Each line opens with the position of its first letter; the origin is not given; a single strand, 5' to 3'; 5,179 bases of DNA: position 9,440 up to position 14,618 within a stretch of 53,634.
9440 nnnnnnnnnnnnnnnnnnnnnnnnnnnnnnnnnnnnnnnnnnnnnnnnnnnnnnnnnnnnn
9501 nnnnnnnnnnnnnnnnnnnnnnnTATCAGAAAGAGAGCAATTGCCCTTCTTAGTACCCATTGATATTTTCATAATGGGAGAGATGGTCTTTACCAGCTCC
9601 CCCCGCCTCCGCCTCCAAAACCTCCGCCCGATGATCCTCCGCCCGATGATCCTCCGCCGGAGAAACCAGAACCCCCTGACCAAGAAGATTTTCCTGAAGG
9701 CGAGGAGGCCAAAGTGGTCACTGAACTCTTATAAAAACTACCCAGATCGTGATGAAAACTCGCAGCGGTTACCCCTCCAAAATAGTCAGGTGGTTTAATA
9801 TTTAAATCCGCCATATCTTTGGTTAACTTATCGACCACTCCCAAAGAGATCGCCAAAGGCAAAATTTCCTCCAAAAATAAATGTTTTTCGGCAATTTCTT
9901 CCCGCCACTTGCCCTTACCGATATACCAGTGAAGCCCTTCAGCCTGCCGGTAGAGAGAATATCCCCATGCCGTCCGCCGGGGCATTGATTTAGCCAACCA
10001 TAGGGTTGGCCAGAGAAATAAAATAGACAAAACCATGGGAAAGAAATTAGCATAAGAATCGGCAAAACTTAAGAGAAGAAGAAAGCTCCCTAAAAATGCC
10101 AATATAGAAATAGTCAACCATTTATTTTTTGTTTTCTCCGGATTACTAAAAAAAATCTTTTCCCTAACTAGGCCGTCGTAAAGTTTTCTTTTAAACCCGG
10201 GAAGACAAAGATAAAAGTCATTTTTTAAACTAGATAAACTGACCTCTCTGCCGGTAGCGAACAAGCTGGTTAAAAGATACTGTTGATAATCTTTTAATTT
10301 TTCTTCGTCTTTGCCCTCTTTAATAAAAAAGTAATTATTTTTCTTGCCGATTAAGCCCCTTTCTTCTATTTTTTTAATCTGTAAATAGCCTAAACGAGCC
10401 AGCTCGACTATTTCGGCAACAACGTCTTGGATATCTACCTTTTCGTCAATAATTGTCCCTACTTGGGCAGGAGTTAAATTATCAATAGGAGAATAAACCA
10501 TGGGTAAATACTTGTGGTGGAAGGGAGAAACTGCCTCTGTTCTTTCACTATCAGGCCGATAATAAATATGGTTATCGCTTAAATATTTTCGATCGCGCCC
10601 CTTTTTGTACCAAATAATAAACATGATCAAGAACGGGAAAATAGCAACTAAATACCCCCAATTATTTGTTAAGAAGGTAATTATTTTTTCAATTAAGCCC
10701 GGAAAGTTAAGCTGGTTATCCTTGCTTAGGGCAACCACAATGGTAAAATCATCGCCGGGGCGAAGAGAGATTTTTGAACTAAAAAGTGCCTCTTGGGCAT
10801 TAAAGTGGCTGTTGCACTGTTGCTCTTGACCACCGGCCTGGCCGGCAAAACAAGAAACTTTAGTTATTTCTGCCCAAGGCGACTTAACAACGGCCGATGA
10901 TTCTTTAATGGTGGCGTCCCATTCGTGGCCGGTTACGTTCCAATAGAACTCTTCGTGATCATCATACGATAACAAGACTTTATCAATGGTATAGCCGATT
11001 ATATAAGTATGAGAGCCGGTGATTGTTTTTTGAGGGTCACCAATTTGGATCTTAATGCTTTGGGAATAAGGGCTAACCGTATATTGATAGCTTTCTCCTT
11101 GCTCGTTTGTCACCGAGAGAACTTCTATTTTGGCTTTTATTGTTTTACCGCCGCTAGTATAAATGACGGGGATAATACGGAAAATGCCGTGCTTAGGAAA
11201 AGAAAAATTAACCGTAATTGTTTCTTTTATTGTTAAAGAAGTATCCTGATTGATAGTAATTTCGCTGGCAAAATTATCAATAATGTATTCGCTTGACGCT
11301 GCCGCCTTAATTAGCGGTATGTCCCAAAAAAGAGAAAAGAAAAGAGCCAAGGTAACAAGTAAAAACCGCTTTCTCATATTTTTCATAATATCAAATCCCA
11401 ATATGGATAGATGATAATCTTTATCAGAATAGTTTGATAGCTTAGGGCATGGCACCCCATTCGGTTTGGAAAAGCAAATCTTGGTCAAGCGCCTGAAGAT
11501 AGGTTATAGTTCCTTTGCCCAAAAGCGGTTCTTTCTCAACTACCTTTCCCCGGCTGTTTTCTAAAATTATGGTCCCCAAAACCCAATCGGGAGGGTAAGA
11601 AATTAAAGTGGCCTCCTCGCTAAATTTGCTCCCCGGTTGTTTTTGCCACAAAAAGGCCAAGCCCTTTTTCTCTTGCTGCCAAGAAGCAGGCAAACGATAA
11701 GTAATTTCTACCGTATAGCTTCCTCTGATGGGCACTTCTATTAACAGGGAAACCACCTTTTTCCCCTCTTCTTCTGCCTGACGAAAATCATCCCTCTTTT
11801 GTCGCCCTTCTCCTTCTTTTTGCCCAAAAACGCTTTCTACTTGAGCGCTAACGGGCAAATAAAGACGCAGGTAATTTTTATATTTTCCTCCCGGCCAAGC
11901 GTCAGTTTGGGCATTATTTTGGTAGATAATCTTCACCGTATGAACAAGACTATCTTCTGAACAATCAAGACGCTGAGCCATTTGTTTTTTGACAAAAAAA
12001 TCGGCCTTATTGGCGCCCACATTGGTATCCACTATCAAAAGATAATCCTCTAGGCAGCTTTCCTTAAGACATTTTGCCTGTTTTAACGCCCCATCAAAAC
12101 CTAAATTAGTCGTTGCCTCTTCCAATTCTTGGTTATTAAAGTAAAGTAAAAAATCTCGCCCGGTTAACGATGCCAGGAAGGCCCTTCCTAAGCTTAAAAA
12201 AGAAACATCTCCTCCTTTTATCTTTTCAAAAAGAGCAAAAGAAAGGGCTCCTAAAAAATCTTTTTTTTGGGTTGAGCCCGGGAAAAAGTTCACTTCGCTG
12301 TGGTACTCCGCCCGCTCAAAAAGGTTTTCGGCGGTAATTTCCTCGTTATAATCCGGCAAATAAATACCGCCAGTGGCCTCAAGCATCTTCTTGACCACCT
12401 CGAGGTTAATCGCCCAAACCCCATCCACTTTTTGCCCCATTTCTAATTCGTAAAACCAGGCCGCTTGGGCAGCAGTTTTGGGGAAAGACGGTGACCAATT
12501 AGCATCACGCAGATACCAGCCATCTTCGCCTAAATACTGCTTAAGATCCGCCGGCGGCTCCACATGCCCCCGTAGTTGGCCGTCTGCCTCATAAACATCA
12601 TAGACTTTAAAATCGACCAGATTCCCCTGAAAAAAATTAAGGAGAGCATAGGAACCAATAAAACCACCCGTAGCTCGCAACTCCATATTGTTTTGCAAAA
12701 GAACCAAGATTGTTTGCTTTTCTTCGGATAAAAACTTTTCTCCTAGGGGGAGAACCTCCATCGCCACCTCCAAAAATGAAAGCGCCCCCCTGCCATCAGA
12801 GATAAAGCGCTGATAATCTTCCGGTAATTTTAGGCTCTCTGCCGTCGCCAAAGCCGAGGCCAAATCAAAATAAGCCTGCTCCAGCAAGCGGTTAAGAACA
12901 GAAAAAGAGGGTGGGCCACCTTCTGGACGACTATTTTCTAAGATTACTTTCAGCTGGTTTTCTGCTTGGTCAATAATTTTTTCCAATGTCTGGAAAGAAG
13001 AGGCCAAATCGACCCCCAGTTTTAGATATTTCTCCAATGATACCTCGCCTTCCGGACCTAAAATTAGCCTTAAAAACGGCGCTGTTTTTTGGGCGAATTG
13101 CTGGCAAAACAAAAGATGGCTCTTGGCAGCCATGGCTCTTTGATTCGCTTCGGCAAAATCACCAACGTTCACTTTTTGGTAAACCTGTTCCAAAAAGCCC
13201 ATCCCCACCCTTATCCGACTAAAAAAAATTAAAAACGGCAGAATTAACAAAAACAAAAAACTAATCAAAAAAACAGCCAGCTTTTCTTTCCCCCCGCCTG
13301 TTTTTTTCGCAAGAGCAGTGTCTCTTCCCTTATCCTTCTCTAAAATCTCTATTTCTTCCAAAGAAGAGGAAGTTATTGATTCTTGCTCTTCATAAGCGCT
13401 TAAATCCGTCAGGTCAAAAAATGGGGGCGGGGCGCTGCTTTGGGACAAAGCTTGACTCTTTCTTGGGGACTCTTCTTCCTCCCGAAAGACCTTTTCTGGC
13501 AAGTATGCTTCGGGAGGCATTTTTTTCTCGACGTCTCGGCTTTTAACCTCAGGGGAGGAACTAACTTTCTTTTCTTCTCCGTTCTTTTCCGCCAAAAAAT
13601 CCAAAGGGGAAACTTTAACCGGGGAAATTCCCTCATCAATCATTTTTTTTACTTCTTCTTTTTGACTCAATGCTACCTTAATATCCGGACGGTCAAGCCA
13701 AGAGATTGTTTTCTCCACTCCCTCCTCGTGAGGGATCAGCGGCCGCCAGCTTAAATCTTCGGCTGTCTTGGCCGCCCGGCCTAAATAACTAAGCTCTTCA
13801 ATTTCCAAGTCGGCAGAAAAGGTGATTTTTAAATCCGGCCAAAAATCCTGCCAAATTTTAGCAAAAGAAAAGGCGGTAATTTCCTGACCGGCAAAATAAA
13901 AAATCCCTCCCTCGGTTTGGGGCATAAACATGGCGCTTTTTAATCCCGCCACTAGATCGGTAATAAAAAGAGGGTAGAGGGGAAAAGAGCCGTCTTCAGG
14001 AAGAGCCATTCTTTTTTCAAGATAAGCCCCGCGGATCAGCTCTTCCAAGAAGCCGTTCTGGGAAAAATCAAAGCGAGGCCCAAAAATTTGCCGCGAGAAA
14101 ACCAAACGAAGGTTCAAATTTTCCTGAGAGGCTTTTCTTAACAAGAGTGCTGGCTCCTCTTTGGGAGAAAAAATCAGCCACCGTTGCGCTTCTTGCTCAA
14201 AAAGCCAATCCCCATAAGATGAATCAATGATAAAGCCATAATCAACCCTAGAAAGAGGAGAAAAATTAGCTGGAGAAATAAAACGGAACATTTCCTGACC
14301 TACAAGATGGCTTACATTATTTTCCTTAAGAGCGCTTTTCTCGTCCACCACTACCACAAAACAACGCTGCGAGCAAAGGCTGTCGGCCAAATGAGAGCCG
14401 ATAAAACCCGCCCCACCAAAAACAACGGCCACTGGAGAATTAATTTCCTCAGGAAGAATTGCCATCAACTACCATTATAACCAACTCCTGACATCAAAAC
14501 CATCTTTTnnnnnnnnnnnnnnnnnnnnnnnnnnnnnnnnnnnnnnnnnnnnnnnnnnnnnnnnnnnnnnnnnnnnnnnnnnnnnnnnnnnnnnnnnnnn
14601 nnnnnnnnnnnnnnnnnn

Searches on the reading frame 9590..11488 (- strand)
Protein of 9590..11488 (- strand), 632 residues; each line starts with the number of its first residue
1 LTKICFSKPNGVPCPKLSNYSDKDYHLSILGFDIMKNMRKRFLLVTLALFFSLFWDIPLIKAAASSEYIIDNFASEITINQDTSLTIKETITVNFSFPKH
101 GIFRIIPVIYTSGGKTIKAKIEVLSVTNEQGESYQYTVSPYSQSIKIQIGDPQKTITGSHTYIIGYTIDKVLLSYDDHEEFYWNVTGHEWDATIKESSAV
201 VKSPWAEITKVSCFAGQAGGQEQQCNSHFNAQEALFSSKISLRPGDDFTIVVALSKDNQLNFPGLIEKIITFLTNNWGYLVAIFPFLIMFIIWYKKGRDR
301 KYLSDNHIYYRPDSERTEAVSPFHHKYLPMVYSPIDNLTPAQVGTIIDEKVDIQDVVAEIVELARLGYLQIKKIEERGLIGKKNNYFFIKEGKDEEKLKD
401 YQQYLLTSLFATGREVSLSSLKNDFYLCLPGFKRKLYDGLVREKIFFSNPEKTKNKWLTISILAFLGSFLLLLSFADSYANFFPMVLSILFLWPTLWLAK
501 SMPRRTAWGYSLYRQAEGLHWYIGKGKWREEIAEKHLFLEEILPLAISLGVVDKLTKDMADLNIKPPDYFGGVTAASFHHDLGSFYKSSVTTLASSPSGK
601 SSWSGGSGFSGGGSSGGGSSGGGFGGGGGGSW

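Call 77: search_protein_families(library=pfam, proteins=[window:9590-11488:-], max_evalue=0.0001)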
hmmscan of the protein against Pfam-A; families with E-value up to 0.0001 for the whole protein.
window:9590-11488:- (632 aa): 2 families
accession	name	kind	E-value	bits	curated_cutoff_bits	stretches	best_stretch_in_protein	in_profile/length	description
PF09972.14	DUF2207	-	1.2e-25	91.2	24.4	1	70-216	2-126/172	Predicted membrane protein (DUF2207) N-terminal domain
PF20990.2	DUF2207_C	-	3.9e-24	86.1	33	1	332-559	4-247/247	Predicted membrane protein (DUF2207) C-terminal domain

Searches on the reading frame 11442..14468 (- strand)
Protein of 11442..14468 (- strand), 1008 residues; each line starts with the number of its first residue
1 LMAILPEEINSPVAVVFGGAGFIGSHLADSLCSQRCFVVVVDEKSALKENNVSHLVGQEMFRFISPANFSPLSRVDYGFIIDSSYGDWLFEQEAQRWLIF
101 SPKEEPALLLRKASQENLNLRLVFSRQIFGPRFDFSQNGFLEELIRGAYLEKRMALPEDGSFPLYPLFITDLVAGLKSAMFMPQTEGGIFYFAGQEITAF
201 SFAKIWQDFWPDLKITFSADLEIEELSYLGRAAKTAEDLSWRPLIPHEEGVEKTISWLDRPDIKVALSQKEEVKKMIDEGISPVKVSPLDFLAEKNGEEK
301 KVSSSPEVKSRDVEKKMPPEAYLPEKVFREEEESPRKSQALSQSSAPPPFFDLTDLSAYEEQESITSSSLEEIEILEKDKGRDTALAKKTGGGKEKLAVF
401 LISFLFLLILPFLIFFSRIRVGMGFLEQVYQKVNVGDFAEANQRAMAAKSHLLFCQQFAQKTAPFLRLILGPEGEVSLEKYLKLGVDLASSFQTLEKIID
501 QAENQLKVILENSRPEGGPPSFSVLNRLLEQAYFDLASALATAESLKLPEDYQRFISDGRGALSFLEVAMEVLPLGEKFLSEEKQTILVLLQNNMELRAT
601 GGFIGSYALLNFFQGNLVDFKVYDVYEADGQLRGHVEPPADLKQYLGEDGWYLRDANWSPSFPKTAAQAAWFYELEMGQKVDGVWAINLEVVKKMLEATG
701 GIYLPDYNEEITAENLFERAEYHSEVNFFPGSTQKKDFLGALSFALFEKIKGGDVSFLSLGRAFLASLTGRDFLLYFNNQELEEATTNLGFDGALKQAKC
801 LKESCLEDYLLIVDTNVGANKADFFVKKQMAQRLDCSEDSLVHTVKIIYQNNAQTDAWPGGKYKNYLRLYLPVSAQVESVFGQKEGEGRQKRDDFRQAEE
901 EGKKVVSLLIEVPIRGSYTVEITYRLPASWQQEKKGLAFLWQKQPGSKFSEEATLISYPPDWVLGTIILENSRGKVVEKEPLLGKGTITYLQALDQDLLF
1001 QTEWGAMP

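Call 77: search_protein_families(library=pfam, proteins=[window:11442-14468:-], max_evalue=0.0001)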
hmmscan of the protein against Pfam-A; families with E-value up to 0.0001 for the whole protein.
window:11442-14468:- (1008 aa): 2 families
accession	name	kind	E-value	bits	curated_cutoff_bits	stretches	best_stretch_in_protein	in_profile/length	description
PF13196.11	DUF4012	-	1.9e-27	97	28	1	583-718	2-137/144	Protein of unknown function (DUF4012)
PF16363.11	GDP_Man_Dehyd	-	1.9e-05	24.7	27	0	16-58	2-45/332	GDP-mannose 4,6 dehydratase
